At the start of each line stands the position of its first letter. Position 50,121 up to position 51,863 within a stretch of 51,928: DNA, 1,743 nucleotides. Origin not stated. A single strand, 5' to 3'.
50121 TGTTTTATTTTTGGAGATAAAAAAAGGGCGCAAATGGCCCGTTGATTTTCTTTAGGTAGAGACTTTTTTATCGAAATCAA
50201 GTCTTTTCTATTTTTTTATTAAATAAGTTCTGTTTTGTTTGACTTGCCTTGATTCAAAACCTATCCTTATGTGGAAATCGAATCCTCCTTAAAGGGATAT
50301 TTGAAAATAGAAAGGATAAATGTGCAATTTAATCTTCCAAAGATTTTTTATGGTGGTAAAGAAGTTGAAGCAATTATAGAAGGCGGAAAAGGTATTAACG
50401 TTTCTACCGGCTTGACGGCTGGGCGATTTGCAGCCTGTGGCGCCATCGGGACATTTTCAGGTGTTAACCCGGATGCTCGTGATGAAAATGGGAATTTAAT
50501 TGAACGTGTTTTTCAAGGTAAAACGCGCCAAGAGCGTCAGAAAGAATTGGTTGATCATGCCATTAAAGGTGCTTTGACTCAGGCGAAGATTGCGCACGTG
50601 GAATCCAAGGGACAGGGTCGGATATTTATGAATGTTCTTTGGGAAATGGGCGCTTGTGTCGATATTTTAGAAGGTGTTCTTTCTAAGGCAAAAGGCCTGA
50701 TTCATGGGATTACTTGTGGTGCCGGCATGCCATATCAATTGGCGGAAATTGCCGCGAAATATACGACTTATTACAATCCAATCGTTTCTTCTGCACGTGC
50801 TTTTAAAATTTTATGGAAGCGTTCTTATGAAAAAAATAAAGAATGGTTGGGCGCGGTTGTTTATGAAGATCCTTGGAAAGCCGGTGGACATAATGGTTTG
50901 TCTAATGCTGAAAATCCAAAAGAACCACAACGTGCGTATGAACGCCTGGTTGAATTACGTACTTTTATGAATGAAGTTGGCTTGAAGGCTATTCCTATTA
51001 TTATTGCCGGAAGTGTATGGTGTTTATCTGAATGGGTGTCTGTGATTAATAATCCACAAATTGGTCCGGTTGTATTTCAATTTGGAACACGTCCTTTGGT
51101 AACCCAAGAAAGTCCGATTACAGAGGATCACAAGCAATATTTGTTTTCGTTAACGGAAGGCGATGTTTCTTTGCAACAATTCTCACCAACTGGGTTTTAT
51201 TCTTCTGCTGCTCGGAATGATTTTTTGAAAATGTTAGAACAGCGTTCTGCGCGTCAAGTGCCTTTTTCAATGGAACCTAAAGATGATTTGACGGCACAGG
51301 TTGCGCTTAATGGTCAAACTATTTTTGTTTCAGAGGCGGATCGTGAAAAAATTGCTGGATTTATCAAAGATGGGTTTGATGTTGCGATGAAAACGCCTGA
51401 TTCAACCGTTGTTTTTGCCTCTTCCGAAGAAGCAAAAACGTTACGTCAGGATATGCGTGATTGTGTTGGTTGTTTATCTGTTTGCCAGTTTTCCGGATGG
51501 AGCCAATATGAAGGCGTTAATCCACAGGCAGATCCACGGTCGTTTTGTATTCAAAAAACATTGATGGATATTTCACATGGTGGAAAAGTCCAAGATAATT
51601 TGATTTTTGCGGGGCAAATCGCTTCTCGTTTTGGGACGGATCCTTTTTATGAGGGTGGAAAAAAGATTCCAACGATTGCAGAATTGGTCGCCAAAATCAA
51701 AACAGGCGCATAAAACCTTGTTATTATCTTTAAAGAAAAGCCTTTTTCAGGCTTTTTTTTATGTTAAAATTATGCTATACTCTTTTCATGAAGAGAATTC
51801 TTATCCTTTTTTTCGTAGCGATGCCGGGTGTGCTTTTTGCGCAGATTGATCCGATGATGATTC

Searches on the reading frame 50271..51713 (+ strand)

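Call 75: search_protein_families(library=pfam, proteins=[window:50271-51713:+], max_evalue=0.0001)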
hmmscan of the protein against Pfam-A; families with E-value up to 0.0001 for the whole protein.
window:50271-51713:+ (480 aa): 1 family
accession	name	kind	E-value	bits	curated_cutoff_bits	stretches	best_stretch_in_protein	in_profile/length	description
PF03060.21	NMO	-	3e-07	30.6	28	1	147-344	117-291/331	Nitronate monooxygenase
